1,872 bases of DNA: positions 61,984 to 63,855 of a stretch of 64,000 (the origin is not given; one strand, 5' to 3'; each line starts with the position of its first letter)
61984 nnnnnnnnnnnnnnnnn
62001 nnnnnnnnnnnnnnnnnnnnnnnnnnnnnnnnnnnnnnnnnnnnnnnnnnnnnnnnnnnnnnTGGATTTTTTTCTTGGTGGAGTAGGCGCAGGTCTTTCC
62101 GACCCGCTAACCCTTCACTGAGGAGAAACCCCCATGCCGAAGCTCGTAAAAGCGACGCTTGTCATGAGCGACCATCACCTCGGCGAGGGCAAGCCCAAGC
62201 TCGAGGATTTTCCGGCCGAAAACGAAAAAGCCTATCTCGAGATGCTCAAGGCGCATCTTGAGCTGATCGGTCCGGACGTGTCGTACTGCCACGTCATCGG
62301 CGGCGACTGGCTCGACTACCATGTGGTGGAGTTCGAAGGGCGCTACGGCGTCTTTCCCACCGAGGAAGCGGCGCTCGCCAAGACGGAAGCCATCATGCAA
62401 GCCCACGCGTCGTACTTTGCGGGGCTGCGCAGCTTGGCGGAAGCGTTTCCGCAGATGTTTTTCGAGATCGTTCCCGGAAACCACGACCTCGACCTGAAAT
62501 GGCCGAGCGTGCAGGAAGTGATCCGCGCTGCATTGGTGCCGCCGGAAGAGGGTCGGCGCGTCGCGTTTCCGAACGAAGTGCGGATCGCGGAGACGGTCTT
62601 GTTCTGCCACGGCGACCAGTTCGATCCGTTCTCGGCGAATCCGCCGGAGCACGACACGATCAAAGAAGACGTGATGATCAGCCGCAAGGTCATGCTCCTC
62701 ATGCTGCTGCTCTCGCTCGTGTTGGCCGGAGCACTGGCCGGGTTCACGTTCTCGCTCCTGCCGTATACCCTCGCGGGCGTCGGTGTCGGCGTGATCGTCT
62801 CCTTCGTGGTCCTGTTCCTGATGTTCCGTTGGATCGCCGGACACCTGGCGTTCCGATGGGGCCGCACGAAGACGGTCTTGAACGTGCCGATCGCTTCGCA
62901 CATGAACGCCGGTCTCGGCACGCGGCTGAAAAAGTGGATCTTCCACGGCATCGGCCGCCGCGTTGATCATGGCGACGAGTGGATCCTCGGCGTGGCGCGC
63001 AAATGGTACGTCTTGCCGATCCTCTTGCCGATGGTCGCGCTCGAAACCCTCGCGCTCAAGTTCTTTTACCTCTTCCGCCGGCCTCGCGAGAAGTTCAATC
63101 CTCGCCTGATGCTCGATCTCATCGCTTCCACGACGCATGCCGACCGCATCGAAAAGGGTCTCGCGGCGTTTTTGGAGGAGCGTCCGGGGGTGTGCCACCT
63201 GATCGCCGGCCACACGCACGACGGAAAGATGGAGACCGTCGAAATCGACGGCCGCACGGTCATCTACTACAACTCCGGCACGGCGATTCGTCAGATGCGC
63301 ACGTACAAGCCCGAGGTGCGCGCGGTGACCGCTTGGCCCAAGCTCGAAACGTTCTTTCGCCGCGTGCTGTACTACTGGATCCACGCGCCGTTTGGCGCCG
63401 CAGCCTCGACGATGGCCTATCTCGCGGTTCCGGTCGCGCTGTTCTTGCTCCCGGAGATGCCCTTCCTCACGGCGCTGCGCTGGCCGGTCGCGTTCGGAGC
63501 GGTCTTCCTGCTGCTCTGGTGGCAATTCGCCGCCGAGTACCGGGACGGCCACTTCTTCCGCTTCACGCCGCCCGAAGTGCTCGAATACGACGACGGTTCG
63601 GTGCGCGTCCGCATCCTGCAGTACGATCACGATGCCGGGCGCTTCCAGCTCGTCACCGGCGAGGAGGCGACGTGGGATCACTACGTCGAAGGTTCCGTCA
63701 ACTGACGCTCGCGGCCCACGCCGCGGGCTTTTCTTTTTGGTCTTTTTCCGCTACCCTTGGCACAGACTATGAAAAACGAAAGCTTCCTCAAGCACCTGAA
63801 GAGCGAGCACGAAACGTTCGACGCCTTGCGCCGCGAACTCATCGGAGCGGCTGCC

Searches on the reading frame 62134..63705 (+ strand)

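Call 19: search_protein_families(library=pfam, proteins=[window:62134-63705:+], max_evalue=0.001)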
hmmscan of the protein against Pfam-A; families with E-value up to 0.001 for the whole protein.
window:62134-63705:+ (523 aa): 1 family
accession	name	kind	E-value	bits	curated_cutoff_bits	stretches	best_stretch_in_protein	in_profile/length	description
PF00149.33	Metallophos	-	0.00016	22.6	21.5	0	9-163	4-117/191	Calcineurin-like phosphoesterase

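Call 86: search_protein_families(library=ncbifam, proteins=[window:62134-63705:+], max_evalue=0.01)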
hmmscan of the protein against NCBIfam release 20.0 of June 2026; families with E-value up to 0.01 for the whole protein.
window:62134-63705:+ (523 aa): 0 families
